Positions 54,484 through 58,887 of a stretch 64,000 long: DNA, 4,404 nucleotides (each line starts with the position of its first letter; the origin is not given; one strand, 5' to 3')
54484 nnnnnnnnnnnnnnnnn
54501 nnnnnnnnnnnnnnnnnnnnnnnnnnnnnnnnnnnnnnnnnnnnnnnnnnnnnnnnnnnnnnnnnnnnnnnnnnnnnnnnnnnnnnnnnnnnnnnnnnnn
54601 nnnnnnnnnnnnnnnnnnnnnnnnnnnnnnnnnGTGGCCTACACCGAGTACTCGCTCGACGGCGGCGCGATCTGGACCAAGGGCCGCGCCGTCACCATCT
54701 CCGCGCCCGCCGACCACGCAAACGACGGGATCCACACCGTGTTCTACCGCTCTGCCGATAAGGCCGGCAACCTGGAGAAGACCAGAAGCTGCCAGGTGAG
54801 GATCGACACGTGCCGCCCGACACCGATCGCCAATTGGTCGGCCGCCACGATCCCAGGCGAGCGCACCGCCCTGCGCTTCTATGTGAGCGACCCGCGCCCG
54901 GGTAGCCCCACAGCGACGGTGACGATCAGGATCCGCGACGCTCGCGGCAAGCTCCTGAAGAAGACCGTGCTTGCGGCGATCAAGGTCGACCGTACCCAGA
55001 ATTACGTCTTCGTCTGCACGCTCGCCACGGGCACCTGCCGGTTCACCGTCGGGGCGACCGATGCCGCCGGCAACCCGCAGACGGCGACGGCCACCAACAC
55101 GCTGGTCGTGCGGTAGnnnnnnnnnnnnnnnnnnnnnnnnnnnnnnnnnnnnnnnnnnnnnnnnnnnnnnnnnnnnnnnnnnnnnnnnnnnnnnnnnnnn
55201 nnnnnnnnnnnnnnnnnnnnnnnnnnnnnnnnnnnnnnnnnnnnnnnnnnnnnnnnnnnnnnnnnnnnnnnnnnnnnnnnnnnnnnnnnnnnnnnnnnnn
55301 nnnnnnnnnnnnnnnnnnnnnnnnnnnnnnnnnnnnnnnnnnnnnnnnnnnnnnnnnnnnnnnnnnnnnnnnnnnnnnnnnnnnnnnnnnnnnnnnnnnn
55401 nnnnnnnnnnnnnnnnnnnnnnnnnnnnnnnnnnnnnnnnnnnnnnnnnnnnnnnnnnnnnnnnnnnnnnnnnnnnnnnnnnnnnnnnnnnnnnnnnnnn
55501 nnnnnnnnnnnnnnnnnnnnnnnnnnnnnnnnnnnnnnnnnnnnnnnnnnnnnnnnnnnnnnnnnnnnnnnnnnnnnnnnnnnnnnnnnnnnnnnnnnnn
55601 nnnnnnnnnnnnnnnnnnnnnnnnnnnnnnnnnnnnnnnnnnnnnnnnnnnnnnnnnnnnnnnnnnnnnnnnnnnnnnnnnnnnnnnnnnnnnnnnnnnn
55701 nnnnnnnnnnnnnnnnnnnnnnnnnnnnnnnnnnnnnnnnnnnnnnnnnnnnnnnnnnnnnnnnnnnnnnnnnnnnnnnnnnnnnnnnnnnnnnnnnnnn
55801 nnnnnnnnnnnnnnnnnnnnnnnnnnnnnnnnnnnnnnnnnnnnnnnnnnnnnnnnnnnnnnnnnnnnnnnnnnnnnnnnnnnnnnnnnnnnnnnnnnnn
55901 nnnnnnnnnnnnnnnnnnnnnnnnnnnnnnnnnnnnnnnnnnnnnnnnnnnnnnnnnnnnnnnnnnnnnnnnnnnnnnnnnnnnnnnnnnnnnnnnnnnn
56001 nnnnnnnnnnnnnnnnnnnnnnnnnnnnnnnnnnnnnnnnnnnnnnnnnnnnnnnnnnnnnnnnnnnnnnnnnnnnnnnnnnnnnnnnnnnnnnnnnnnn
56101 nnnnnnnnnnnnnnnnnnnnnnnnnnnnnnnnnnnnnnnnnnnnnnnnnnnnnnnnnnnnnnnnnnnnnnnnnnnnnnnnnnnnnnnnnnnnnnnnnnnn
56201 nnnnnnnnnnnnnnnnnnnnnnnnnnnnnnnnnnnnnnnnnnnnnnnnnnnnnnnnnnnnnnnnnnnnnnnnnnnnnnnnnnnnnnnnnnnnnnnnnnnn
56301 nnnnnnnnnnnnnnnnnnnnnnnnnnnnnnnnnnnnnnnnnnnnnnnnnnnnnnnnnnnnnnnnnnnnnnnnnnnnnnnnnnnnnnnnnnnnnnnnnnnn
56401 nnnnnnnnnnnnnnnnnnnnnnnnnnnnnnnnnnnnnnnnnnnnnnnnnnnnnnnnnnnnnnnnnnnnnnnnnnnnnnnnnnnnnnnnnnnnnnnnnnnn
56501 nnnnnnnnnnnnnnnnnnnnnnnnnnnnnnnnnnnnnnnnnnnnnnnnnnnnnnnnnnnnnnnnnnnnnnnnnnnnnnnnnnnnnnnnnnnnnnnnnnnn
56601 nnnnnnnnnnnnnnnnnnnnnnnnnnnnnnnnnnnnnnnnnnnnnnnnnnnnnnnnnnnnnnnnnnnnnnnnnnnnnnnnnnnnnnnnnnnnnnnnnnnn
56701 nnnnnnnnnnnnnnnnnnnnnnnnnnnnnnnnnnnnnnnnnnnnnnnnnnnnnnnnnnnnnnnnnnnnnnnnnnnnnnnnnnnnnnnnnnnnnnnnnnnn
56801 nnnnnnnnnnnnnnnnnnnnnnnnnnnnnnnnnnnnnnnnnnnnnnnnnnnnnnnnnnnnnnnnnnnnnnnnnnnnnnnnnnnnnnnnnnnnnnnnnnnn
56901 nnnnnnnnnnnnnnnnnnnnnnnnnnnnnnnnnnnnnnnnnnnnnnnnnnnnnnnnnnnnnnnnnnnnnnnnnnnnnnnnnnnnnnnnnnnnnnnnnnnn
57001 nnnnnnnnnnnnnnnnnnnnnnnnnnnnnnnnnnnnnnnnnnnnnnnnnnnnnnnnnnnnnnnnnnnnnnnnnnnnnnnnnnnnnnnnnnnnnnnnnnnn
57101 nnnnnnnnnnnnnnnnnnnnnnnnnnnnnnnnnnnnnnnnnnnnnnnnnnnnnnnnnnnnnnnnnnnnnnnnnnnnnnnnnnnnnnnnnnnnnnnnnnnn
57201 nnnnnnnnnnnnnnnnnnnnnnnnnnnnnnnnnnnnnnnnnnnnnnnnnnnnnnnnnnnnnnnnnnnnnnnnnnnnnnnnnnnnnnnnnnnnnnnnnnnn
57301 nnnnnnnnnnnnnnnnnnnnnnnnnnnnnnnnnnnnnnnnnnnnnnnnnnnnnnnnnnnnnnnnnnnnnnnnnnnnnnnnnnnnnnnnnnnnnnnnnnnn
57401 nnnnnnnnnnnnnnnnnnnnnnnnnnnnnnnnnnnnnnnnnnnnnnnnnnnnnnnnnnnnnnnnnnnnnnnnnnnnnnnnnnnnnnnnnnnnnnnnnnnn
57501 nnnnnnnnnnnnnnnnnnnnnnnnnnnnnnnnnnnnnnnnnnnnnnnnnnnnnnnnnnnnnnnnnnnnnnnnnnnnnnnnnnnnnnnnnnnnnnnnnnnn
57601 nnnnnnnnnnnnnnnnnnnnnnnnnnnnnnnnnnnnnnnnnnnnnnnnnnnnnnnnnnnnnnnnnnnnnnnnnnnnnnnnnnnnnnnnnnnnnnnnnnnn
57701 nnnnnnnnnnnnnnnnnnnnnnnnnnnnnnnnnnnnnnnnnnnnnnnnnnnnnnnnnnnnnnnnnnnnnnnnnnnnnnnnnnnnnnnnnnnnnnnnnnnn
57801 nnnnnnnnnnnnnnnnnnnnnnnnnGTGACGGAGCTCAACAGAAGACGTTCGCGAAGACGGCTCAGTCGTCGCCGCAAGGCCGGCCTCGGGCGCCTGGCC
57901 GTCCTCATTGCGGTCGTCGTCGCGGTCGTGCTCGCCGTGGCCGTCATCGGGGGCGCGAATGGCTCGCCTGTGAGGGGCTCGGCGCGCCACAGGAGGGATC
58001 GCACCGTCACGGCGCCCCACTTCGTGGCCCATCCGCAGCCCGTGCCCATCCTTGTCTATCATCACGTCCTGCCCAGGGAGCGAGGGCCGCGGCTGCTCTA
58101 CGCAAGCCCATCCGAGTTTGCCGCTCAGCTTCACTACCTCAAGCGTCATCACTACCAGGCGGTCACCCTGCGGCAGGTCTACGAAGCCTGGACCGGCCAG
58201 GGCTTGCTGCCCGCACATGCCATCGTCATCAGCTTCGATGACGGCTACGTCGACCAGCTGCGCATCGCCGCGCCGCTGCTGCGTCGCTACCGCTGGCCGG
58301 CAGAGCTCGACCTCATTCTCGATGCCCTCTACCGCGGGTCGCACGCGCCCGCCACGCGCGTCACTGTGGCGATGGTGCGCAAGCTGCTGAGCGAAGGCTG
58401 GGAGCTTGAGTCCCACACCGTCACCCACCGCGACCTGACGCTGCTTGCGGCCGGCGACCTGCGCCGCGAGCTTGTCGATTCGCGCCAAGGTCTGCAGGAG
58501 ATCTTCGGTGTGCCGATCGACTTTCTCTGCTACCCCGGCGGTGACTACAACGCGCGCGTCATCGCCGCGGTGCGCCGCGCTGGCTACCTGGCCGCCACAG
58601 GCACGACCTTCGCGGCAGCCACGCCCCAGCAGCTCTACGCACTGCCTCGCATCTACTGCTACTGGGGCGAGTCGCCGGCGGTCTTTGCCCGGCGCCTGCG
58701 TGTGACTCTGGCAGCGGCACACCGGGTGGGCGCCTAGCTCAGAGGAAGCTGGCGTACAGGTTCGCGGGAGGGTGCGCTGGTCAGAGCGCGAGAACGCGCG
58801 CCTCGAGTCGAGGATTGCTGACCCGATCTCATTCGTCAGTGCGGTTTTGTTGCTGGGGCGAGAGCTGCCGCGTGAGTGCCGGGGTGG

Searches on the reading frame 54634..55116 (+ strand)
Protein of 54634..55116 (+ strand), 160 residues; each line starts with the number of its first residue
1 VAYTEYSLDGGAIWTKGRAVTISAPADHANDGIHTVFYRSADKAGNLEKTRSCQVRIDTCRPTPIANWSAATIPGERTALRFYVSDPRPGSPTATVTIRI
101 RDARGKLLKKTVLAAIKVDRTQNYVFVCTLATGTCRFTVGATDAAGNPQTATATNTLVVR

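Call 8: search_protein_families(library=pfam, proteins=[window:54634-55116:+], max_evalue=0.01)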
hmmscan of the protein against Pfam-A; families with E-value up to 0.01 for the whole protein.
window:54634-55116:+ (160 aa): 3 families
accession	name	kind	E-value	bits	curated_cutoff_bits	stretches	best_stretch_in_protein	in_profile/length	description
PF19077.6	Big_13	-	9.2e-10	39.4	27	1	20-59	64-102/102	Bacterial Ig-like domain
PF17963.7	Big_9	-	0.00027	22.2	23.6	0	38-98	37-88/89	Bacterial Ig domain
PF09136.16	Glucodextran_B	-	0.00027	21.2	27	1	91-155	16-79/83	Glucodextranase, domain B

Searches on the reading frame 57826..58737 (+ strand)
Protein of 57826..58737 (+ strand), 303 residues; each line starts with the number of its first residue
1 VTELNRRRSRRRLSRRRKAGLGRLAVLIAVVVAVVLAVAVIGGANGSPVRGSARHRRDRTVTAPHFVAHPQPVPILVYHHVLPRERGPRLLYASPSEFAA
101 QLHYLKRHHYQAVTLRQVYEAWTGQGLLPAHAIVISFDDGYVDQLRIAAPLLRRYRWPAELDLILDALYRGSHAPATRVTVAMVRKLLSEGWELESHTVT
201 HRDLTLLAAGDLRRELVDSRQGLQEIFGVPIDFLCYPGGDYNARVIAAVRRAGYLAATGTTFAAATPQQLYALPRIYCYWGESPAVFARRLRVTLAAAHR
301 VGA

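Call 8: search_protein_families(library=pfam, proteins=[window:57826-58737:+], max_evalue=0.01)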
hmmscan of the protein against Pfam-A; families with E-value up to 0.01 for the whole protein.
window:57826-58737:+ (303 aa): 1 family
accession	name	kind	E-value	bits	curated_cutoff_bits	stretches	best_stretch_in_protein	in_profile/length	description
PF01522.26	Polysacc_deac_1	-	1.3e-19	70.8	23.1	1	130-255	6-122/124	Polysaccharide deacetylase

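Call 50: find_homologous_proteins(query=window:57826-58734:+, max_evalue=1e-20)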
Query seq(303 aa) (303 aa): 397 proteins with E <= 1e-20 among 8000 candidates; the best 120 are listed.
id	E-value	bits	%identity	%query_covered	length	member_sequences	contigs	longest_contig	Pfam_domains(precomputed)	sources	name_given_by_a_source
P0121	3.3e-123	429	80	80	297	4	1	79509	PF01522.27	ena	-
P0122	2.0e-116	407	99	61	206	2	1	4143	PF01522.27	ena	-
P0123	3.5e-113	396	68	87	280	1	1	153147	PF01522.27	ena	-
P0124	3.7e-112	392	65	91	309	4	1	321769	PF01522.27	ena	-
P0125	6.9e-104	365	69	78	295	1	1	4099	PF01522.27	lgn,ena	-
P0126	2.1e-103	364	64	89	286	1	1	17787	PF01522.27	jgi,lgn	jgi:peptidoglycan/xylan/chitin deacetylase (PgdA/CDA1 family)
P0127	1.6e-100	354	67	80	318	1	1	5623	PF01522.27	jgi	jgi:peptidoglycan/xylan/chitin deacetylase (PgdA/CDA1 family)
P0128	8.4e-100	352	67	78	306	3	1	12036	PF01522.27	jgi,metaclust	metaclust:\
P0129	7.5e-99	349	64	78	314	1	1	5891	PF01522.27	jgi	jgi:peptidoglycan/xylan/chitin deacetylase (PgdA/CDA1 family)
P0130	3.8e-98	346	61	84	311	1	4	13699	PF01522.27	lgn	-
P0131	1.3e-97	345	68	76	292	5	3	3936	PF01522.27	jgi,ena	-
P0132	5.4e-97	343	67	77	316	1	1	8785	PF01522.27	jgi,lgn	jgi:peptidoglycan/xylan/chitin deacetylase (PgdA/CDA1 family)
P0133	3.1e-95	337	65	78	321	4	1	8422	PF01522.27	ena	-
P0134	6.4e-95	336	67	75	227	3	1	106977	PF01522.27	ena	-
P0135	1.3e-94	335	64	78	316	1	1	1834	PF01522.27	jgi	jgi:peptidoglycan/xylan/chitin deacetylase (PgdA/CDA1 family)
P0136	2.1e-93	331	71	73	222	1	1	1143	PF01522.27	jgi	jgi:peptidoglycan/xylan/chitin deacetylase (PgdA/CDA1 family)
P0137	2.5e-93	331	64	78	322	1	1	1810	PF01522.27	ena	-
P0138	7.3e-93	329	65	78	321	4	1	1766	PF01522.27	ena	-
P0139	1.8e-92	328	66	78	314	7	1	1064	PF01522.27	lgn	-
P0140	6.6e-92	326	64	77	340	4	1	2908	PF01522.27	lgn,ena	-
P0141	6.7e-91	323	64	74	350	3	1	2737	PF01522.27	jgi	jgi:peptidoglycan/xylan/chitin deacetylase (PgdA/CDA1 family)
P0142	8.5e-91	322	63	78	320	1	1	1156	PF01522.27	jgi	jgi:peptidoglycan/xylan/chitin deacetylase (PgdA/CDA1 family)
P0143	8.8e-91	322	63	78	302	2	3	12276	PF01522.27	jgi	jgi:peptidoglycan/xylan/chitin deacetylase (PgdA/CDA1 family)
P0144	3.5e-90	320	62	77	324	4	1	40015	PF01522.27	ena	-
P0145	5.4e-90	320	63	78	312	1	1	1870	PF01522.27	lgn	-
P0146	8.3e-90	319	63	78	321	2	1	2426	PF01522.27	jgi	jgi:peptidoglycan/xylan/chitin deacetylase (PgdA/CDA1 family)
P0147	8.9e-90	319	63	78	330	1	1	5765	PF01522.27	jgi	jgi:peptidoglycan/xylan/chitin deacetylase (PgdA/CDA1 family)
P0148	1.3e-89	318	61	78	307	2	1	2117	PF01522.27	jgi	-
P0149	3.0e-89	317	62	78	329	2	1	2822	PF01522.27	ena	-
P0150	3.4e-89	317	62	78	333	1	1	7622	PF01522.27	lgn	-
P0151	3.9e-89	317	63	78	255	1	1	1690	PF01522.27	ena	-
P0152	4.5e-89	317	63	78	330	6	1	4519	PF01522.27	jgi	-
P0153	4.9e-89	317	62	78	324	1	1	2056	PF01522.27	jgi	jgi:peptidoglycan/xylan/chitin deacetylase (PgdA/CDA1 family)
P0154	5.6e-89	316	61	78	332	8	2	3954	PF01522.27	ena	-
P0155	6.2e-89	316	62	78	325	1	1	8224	PF01522.27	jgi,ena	jgi:peptidoglycan/xylan/chitin deacetylase (PgdA/CDA1 family)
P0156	1.0e-88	316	62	77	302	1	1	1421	PF01522.27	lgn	-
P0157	2.3e-88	314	62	78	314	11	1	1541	PF01522.27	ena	-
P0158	3.0e-88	314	54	97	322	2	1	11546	PF01522.27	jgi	jgi:peptidoglycan/xylan/chitin deacetylase (PgdA/CDA1 family)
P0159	3.4e-88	314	63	78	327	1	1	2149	PF01522.27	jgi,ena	jgi:peptidoglycan/xylan/chitin deacetylase (PgdA/CDA1 family)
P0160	4.3e-88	313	63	78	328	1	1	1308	PF01522.27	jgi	jgi:peptidoglycan/xylan/chitin deacetylase (PgdA/CDA1 family)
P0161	4.3e-88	313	59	83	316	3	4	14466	PF01522.27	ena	-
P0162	6.5e-88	313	64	75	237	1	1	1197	PF01522.27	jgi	jgi:peptidoglycan/xylan/chitin deacetylase (PgdA/CDA1 family)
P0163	6.6e-88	313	62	77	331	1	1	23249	PF01522.27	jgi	jgi:peptidoglycan/xylan/chitin deacetylase (PgdA/CDA1 family)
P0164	1.0e-87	312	58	84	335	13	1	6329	PF01522.27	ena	-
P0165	1.0e-87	312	60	80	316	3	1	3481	PF01522.27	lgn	-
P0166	2.1e-87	311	60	78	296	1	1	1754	PF01522.27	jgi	-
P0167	2.1e-87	311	62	78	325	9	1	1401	PF01522.27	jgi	-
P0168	2.7e-87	311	62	77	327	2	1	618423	PF01522.27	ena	-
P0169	2.7e-87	311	62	78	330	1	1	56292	PF01522.27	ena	-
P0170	3.3e-87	311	62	77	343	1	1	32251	PF01522.27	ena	-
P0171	3.4e-87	311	63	77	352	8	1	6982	PF01522.27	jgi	jgi:peptidoglycan/xylan/chitin deacetylase (PgdA/CDA1 family)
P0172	3.6e-87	310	61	78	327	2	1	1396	PF01522.27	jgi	jgi:peptidoglycan/xylan/chitin deacetylase (PgdA/CDA1 family)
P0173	4.1e-87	310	59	79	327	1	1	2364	PF01522.27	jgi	jgi:peptidoglycan/xylan/chitin deacetylase (PgdA/CDA1 family)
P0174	7.5e-87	309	60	84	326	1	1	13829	PF01522.27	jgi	jgi:peptidoglycan/xylan/chitin deacetylase (PgdA/CDA1 family)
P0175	1.1e-86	309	56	85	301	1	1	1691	PF01522.27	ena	-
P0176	1.8e-86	308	58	85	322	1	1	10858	PF01522.27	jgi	jgi:peptidoglycan/xylan/chitin deacetylase (PgdA/CDA1 family)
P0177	2.0e-86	308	61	78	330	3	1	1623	PF01522.27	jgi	jgi:peptidoglycan/xylan/chitin deacetylase (PgdA/CDA1 family)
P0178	2.6e-86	308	61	78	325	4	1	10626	PF01522.27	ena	-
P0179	5.7e-86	307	54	98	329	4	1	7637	PF01522.27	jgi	jgi:peptidoglycan/xylan/chitin deacetylase (PgdA/CDA1 family)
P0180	9.4e-86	306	64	75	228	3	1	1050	PF01522.27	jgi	jgi:peptidoglycan/xylan/chitin deacetylase (PgdA/CDA1 family)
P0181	1.9e-85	305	61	78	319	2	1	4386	PF01522.27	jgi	jgi:peptidoglycan/xylan/chitin deacetylase (PgdA/CDA1 family)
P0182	1.5e-84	302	54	90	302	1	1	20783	PF01522.27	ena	-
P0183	1.7e-84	302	62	78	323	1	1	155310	PF01522.27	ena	-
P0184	1.7e-84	302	58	78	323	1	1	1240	PF01522.27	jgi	-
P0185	3.1e-84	301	60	77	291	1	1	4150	PF01522.27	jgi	jgi:peptidoglycan/xylan/chitin deacetylase (PgdA/CDA1 family)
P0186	1.8e-83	298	58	77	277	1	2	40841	PF01522.27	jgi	jgi:peptidoglycan/xylan/chitin deacetylase (PgdA/CDA1 family)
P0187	1.2e-82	296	59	77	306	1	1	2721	PF01522.27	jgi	jgi:peptidoglycan/xylan/chitin deacetylase (PgdA/CDA1 family)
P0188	1.3e-82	295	59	77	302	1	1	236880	PF01522.27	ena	-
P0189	4.0e-82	294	58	78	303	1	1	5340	PF01522.27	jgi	jgi:peptidoglycan/xylan/chitin deacetylase (PgdA/CDA1 family)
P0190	7.6e-82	293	58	77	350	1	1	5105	PF01522.27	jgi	jgi:peptidoglycan/xylan/chitin deacetylase (PgdA/CDA1 family)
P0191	8.9e-82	293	59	78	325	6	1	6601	PF01522.27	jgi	-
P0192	1.4e-81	292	58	79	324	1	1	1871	PF01522.27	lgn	-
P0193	2.7e-81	291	57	78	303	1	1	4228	PF01522.27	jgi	jgi:peptidoglycan/xylan/chitin deacetylase (PgdA/CDA1 family)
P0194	3.7e-81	291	59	78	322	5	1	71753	PF01522.27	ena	-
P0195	6.3e-81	290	58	77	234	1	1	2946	PF01522.27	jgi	jgi:peptidoglycan/xylan/chitin deacetylase (PgdA/CDA1 family)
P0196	1.1e-80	289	58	78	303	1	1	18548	PF01522.27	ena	-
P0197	1.7e-80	289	62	70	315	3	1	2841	PF01522.27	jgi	jgi:peptidoglycan/xylan/chitin deacetylase (PgdA/CDA1 family)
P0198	1.7e-80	289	58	77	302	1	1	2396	PF01522.27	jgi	jgi:peptidoglycan/xylan/chitin deacetylase (PgdA/CDA1 family)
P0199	2.9e-80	288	59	77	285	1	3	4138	PF01522.27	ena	-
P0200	6.2e-79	283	50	93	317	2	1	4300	PF01522.27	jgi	jgi:peptidoglycan/xylan/chitin deacetylase (PgdA/CDA1 family)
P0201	9.7e-79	283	58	78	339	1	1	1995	PF01522.27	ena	-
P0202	1.4e-78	282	55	78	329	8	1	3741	PF01522.27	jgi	jgi:peptidoglycan/xylan/chitin deacetylase (PgdA/CDA1 family)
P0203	1.6e-78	282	57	78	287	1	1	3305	PF01522.27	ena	-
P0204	3.3e-78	281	61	72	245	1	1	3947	PF01522.27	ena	-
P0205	3.7e-78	281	57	78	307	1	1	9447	PF01522.27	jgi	jgi:peptidoglycan/xylan/chitin deacetylase (PgdA/CDA1 family)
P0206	1.6e-77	279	56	78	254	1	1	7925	PF01522.27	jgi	jgi:peptidoglycan/xylan/chitin deacetylase (PgdA/CDA1 family)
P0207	1.3e-75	272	58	75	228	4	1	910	PF01522.27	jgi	jgi:peptidoglycan/xylan/chitin deacetylase (PgdA/CDA1 family)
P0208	1.4e-73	266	55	79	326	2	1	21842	PF01522.27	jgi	jgi:peptidoglycan/xylan/chitin deacetylase (PgdA/CDA1 family)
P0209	5.2e-73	264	60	67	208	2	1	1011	PF01522.27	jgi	jgi:peptidoglycan/xylan/chitin deacetylase (PgdA/CDA1 family)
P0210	4.9e-70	254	52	82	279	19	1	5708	PF01522.27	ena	-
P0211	3.8e-69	251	49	92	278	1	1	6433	PF01522.27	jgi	jgi:peptidoglycan/xylan/chitin deacetylase (PgdA/CDA1 family)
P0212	8.3e-68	247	57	69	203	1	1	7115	PF01522.27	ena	-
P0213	2.1e-67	246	53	80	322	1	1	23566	PF01522.27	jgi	jgi:peptidoglycan/xylan/chitin deacetylase (PgdA/CDA1 family)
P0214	2.2e-66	242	56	71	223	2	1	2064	PF01522.27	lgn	-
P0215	5.5e-66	241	53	75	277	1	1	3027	PF01522.27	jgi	jgi:peptidoglycan/xylan/chitin deacetylase (PgdA/CDA1 family)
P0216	1.8e-65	239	50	79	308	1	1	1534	PF01522.27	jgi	jgi:peptidoglycan/xylan/chitin deacetylase (PgdA/CDA1 family)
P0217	4.3e-65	238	52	76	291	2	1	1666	PF01522.27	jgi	jgi:peptidoglycan/xylan/chitin deacetylase (PgdA/CDA1 family)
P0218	6.4e-64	234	46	96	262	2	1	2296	PF01522.27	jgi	jgi:peptidoglycan/xylan/chitin deacetylase (PgdA/CDA1 family)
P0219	6.8e-64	234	46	97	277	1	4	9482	PF01522.27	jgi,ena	-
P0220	7.8e-64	234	51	75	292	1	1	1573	PF01522.27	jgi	jgi:peptidoglycan/xylan/chitin deacetylase (PgdA/CDA1 family)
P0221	8.8e-64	234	48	87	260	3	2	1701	PF01522.27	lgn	-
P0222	1.7e-63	233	51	78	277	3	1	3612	PF01522.27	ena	-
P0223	5.0e-63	231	51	77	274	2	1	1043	PF01522.27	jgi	jgi:peptidoglycan/xylan/chitin deacetylase (PgdA/CDA1 family)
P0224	5.0e-63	231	52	75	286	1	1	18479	PF01522.27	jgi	jgi:peptidoglycan/xylan/chitin deacetylase (PgdA/CDA1 family)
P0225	1.4e-62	230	49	85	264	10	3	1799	PF01522.27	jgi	jgi:peptidoglycan/xylan/chitin deacetylase (PgdA/CDA1 family)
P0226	1.7e-62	229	50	79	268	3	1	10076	PF01522.27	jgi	-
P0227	2.4e-62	229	51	75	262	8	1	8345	PF01522.27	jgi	-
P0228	2.8e-62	229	49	75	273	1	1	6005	PF01522.27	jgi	jgi:peptidoglycan/xylan/chitin deacetylase (PgdA/CDA1 family)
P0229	8.1e-62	227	50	75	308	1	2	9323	PF01522.27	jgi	jgi:peptidoglycan/xylan/chitin deacetylase (PgdA/CDA1 family)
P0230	7.3e-61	224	51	75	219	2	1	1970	PF01522.27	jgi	jgi:peptidoglycan/xylan/chitin deacetylase (PgdA/CDA1 family)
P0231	1.2e-60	223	50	77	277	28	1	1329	PF01522.27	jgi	jgi:peptidoglycan/xylan/chitin deacetylase (PgdA/CDA1 family)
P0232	1.7e-60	223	51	75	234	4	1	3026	PF01522.27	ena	-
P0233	2.6e-60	222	49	75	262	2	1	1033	PF01522.27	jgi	jgi:peptidoglycan/xylan/chitin deacetylase (PgdA/CDA1 family)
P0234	1.7e-59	220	50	75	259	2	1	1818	PF01522.27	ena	-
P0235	3.5e-59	219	50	73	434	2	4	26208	PF01522.27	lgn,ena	-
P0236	3.8e-58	215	50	76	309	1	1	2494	PF01522.27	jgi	jgi:peptidoglycan/xylan/chitin deacetylase (PgdA/CDA1 family)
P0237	8.2e-58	214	42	87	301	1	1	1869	PF01522.27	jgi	jgi:peptidoglycan/xylan/chitin deacetylase (PgdA/CDA1 family)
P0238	1.6e-57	213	53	71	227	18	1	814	PF01522.27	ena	-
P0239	2.4e-56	209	47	76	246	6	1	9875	PF01522.27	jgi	-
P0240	9.6e-55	204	43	87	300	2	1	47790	PF01522.27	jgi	jgi:peptidoglycan/xylan/chitin deacetylase (PgdA/CDA1 family)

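Call 51: find_encoding_contigs(protein=P0121, flank=10000, max_places=2)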
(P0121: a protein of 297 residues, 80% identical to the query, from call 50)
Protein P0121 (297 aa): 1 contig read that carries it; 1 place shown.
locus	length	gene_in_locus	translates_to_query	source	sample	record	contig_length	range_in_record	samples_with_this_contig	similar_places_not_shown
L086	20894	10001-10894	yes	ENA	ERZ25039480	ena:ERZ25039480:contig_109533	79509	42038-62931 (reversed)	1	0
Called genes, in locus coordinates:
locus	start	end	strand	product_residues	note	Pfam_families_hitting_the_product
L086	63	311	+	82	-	-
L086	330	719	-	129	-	-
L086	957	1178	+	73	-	-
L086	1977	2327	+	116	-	-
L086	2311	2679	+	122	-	PF13487:HD_5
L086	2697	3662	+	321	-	PF00990:GGDEF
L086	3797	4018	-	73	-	-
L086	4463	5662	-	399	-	-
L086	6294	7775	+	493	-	PF14312:FG-GAP_2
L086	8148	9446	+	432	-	PF14870:PSII_BNR (weak), PF13088:BNR_2 (faint), PF15902:Sortilin-Vps10 (faint), PF02012:BNR (faint), PF14870:PSII_BNR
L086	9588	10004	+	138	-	PF06210:DUF1003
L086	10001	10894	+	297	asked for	PF01522:Polysacc_deac_1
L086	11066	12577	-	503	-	PF00199:Catalase, PF06628:Catalase-rel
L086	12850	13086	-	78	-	PF01569:PAP2 (weak)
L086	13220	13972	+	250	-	PF09407:AbiEi_1 (faint)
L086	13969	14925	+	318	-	PF08843:AbiEii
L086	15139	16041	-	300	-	PF01790:LGT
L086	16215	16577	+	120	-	-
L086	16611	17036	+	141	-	PF13091:PLDc_2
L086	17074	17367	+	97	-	-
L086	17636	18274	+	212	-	PF09407:AbiEi_1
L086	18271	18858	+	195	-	PF08843:AbiEii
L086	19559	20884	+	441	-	PF14312:FG-GAP_2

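Call 52: find_encoding_contigs(protein=P0124, flank=10000, max_places=2)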
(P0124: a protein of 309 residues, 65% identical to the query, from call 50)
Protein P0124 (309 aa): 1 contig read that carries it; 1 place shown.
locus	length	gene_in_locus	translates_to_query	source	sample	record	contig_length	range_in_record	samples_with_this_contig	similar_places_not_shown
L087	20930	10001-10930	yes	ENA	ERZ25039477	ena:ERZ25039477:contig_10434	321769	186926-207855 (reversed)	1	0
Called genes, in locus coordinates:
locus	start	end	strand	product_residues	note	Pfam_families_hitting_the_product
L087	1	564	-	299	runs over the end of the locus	-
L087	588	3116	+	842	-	PF17900:Peptidase_M1_N, PF01433:Peptidase_M1, PF11838:ERAP1_C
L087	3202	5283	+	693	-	-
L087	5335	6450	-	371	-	PF24568:CC_PcsB (weak), PF00877:NLPC_P60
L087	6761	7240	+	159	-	-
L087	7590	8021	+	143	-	PF00072:Response_reg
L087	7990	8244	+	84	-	PF00486:Trans_reg_C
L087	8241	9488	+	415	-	PF00672:HAMP, PF00512:HisKA, PF02518:HATPase_c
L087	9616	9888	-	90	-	PF02416:TatA_B_E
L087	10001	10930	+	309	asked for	PF01522:Polysacc_deac_1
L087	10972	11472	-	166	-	PF06210:DUF1003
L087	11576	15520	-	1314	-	PF13581:HATPase_c_2, PF08448:PAS_4, PF01590:GAF, PF13185:GAF_2, PF13492:GAF_3, PF01590:GAF, PF13185:GAF_2, PF01590:GAF, +11 more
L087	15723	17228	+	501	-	PF04916:Phospholip_B, PF03417:AAT (weak)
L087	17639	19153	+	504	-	PF01590:GAF, PF13185:GAF_2, PF13492:GAF_3, PF07730:HisKA_3, PF13581:HATPase_c_2, PF02518:HATPase_c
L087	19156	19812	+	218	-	PF00072:Response_reg, PF00196:GerE, PF04545:Sigma70_r4 (faint), PF08281:Sigma70_r4_2 (weak)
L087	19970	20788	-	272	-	PF01522:Polysacc_deac_1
